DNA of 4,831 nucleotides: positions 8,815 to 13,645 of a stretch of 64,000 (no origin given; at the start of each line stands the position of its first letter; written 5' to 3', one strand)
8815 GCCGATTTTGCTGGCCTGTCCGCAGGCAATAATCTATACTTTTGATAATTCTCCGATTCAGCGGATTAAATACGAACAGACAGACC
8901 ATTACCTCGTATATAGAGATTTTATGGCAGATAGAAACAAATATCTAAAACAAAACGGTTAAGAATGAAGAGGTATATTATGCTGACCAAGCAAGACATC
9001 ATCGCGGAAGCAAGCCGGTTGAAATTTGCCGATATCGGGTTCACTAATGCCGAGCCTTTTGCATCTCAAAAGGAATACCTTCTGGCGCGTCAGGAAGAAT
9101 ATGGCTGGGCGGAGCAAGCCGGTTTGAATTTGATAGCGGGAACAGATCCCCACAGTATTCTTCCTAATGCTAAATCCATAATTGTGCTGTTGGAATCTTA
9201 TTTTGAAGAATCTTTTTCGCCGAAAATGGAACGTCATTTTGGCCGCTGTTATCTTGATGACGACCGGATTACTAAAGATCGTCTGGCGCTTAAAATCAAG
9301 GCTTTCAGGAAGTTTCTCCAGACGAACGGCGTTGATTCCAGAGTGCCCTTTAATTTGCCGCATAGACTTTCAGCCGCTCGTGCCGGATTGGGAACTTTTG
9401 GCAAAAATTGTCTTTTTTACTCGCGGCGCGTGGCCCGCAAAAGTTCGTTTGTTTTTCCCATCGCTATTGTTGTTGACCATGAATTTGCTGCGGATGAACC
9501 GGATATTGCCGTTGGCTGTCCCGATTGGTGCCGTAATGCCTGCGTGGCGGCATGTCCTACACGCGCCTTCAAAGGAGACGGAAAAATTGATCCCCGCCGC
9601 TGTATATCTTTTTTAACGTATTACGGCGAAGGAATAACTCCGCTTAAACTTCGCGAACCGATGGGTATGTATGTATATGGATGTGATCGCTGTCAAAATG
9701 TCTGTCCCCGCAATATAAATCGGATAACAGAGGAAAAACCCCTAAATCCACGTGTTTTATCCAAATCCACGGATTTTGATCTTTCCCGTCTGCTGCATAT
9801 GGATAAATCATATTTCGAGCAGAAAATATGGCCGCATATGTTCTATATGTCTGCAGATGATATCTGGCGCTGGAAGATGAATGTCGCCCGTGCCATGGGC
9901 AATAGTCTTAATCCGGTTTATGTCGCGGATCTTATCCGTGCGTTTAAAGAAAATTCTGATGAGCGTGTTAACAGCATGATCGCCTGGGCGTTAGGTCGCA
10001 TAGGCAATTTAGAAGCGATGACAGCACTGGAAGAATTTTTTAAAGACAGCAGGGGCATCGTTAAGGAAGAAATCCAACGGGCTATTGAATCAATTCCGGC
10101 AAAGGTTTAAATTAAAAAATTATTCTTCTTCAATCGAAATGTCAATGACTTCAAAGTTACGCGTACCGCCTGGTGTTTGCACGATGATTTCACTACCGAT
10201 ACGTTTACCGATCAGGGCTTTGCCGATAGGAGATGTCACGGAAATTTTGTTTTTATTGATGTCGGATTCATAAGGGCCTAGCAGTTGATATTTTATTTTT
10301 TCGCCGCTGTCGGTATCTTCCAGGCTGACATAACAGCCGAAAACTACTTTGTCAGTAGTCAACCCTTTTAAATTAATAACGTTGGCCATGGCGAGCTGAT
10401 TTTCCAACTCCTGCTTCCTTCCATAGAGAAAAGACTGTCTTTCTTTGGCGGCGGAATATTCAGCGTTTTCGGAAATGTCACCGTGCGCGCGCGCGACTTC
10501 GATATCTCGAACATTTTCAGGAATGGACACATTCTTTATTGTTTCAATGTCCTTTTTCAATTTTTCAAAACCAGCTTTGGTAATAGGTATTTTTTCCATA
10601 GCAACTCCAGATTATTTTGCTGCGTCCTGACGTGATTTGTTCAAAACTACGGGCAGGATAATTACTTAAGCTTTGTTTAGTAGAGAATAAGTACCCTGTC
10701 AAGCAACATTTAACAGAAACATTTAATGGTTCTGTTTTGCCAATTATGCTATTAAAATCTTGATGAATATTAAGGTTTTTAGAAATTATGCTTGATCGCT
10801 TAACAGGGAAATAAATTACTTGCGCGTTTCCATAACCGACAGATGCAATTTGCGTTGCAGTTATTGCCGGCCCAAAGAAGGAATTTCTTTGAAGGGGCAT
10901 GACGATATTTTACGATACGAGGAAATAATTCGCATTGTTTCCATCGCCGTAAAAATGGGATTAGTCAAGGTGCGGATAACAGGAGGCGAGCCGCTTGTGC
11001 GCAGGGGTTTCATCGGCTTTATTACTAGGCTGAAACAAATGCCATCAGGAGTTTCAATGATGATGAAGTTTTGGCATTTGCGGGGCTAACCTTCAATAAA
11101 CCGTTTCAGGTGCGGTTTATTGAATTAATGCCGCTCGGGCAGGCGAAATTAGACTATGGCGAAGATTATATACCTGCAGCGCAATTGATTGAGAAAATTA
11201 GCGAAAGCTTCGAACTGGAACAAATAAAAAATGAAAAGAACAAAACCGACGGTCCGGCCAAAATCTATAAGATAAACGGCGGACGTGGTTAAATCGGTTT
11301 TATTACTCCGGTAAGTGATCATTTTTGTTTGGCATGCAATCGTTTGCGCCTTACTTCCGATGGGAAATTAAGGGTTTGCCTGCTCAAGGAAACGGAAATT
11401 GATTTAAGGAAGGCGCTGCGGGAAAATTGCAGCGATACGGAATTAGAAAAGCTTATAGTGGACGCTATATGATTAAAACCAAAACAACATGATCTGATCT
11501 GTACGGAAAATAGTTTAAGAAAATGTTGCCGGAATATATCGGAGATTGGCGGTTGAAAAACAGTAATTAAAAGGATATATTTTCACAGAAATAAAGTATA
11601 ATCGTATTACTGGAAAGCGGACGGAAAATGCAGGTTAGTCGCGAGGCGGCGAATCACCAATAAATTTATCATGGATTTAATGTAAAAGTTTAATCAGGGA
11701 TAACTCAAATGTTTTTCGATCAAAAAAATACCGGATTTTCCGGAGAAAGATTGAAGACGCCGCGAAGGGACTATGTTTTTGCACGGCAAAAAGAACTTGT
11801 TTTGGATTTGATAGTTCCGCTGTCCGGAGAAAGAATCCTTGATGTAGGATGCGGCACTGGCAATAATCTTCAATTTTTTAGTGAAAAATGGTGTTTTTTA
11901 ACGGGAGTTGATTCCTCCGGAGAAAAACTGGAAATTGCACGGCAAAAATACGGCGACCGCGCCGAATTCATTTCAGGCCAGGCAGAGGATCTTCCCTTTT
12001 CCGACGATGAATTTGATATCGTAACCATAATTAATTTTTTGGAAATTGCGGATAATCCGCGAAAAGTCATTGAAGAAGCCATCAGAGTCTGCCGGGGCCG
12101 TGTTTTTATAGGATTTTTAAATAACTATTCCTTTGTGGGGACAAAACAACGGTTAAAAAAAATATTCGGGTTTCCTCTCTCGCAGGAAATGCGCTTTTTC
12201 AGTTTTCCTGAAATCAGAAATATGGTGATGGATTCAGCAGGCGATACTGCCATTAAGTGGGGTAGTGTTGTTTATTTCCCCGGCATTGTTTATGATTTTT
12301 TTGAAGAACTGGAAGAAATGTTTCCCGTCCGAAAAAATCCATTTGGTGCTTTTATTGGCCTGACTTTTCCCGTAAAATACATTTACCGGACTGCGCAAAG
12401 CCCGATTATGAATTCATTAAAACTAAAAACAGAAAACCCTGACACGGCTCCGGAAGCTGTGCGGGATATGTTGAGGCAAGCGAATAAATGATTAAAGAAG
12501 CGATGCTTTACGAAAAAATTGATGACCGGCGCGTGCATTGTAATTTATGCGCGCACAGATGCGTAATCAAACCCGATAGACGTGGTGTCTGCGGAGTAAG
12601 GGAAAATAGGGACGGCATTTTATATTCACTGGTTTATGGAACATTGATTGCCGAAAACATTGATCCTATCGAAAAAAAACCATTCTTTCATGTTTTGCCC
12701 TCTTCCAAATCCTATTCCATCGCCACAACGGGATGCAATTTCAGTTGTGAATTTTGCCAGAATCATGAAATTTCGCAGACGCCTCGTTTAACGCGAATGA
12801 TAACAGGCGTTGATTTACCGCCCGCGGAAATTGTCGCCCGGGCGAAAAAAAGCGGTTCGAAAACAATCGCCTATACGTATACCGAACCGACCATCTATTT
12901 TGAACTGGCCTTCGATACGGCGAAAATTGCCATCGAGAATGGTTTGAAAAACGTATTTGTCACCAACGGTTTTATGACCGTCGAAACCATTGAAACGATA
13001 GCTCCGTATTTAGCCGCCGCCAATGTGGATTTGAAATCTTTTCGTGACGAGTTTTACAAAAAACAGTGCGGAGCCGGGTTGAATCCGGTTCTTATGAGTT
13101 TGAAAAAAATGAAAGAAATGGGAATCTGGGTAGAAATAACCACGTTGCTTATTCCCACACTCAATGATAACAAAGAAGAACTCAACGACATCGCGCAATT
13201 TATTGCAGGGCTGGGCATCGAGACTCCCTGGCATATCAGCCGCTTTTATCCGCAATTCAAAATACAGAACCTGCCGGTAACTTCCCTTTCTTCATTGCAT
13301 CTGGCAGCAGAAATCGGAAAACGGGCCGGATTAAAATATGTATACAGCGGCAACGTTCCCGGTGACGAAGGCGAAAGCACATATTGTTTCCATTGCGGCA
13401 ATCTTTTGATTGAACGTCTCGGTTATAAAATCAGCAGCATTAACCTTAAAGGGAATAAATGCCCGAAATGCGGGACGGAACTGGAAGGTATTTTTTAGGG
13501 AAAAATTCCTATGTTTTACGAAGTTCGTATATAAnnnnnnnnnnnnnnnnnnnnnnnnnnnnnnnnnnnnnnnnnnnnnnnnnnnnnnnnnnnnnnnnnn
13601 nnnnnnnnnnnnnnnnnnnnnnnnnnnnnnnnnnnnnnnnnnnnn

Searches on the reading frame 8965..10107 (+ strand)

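Call 49: search_protein_families(library=pfam, proteins=[window:8965-10107:+], max_evalue=0.00001)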
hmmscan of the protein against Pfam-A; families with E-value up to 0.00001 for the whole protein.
window:8965-10107:+ (381 aa): 2 families
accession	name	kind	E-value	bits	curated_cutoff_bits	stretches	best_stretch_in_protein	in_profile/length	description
PF13484.11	Fer4_16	-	1.8e-15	57.9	30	1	191-250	6-66/66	4Fe-4S double cluster binding domain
PF13646.12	HEAT_2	-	3.8e-08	33.9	27.7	1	304-374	17-87/88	HEAT repeats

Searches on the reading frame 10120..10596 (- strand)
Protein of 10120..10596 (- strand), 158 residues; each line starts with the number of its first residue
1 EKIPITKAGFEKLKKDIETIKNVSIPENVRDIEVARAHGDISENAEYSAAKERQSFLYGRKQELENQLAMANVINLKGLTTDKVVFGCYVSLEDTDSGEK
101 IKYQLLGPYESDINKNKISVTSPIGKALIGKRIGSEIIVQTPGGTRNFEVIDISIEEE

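Call 49: search_protein_families(library=pfam, proteins=[window:10120-10596:-], max_evalue=0.00001)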
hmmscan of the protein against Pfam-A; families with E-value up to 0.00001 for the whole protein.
window:10120-10596:- (158 aa): 2 families
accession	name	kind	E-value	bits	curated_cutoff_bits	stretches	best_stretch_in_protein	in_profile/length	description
PF01272.25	GreA_GreB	-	1e-26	93.1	26.9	1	80-154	2-76/77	Transcription elongation factor, GreA/GreB, C-term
PF03449.20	GreA_GreB_N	-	1.4e-25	89.7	24.5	1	3-73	1-71/71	Transcription elongation factor, N-terminal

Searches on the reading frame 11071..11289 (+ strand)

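Call 54: search_protein_families(library=pfam, proteins=[window:11071-11289:+], max_evalue=0.01)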
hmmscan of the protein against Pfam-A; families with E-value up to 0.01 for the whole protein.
window:11071-11289:+ (73 aa): 1 family
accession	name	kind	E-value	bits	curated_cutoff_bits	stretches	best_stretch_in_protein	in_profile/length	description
PF06463.18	Mob_synth_C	-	6.5e-10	39.5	37.4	1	13-72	2-58/128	Molybdenum Cofactor Synthesis C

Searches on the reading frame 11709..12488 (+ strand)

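Call 49: search_protein_families(library=pfam, proteins=[window:11709-12488:+], max_evalue=0.00001)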
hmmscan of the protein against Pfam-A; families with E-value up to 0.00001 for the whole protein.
window:11709-12488:+ (260 aa): 7 families
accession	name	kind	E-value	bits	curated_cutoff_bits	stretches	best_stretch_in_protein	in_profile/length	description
PF08241.18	Methyltransf_11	-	1.2e-19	71.2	21.2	1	44-129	1-88/95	Methyltransferase domain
PF13649.12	Methyltransf_25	-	3.7e-19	69.7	27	1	43-129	1-94/97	Methyltransferase domain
PF13847.12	Methyltransf_31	-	8e-15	55.2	27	1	39-129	3-102/145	Methyltransferase domain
PF13489.12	Methyltransf_23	-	1.2e-12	48.3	27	1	37-139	20-121/164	Methyltransferase domain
PF08242.18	Methyltransf_12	-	8.4e-12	46.1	30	1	44-128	1-92/98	Methyltransferase domain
PF01209.24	Ubie_methyltran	-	5.8e-10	39.3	20.1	1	28-129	36-144/233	ubiE/COQ5 methyltransferase family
PF07021.18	MetW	-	1.7e-09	38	21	1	30-143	6-115/193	Methionine biosynthesis protein MetW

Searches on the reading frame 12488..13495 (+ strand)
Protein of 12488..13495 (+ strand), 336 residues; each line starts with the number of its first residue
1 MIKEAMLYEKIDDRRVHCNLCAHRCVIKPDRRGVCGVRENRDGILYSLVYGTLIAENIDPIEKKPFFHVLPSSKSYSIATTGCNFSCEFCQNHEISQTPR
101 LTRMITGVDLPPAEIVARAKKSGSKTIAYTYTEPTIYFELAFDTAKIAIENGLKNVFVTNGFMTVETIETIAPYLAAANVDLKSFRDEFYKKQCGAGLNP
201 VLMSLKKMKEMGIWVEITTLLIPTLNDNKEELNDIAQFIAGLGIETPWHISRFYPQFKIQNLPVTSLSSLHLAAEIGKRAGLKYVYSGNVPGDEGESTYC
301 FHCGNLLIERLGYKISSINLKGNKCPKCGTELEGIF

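Call 49: search_protein_families(library=pfam, proteins=[window:12488-13495:+], max_evalue=0.00001)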
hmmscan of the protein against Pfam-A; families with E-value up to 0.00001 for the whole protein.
window:12488-13495:+ (336 aa): 1 family
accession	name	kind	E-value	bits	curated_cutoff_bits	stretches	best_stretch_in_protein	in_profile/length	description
PF04055.27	Radical_SAM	-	4e-23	82.8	29.5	1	78-238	2-165/166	Radical SAM superfamily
